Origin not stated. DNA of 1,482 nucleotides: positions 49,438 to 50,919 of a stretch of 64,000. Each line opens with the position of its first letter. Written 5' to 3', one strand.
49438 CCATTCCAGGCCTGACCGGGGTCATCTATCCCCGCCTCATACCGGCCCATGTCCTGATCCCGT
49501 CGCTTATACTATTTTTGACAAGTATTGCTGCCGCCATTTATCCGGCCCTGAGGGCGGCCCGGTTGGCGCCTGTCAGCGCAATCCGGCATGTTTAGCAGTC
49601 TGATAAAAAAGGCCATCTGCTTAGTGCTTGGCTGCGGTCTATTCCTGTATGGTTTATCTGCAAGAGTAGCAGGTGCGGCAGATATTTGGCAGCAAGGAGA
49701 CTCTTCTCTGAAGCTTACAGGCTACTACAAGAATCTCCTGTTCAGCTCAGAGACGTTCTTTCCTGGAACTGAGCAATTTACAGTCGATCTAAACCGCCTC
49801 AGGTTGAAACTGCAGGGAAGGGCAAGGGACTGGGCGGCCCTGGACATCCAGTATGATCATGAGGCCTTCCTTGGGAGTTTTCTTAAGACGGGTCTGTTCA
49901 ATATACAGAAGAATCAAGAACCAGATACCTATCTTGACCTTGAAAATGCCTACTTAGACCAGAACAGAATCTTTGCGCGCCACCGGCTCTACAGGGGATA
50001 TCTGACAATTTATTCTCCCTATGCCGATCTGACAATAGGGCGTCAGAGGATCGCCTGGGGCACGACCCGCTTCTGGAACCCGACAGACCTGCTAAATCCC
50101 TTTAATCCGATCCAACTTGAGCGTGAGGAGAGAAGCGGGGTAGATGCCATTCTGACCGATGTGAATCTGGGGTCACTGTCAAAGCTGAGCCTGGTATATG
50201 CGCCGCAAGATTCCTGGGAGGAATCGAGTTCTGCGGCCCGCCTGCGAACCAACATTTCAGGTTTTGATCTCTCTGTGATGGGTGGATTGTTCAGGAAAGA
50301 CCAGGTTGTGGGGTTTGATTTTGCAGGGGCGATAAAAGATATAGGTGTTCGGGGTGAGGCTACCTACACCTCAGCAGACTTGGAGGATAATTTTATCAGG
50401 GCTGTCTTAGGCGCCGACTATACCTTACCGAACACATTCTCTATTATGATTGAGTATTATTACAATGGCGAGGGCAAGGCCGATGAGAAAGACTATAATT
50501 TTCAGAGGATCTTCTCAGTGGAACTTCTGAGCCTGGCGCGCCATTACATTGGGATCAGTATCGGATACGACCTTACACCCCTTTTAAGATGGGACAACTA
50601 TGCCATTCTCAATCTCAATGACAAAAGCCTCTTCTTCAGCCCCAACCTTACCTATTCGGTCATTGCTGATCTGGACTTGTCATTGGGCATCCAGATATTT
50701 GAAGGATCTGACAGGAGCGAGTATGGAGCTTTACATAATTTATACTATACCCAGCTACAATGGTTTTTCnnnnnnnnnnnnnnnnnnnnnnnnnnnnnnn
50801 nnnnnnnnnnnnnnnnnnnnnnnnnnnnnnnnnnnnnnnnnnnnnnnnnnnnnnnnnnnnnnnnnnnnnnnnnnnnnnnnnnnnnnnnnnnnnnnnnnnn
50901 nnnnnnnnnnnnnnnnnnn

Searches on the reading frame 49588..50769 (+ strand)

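Call 20: search_protein_families(library=pfam, proteins=[window:49588-50769:+], max_evalue=0.001)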
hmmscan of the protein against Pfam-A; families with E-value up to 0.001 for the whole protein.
window:49588-50769:+ (394 aa): 0 families

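Call 54: search_protein_families(library=pfam, proteins=[window:49588-50769:+], max_evalue=1)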
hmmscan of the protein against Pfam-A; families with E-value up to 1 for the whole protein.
window:49588-50769:+ (394 aa): 1 family
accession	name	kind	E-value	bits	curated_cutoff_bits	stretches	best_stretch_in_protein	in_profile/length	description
PF06980.17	DUF1302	-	0.041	13.3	23.2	1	145-186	161-200/541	Protein of unknown function (DUF1302)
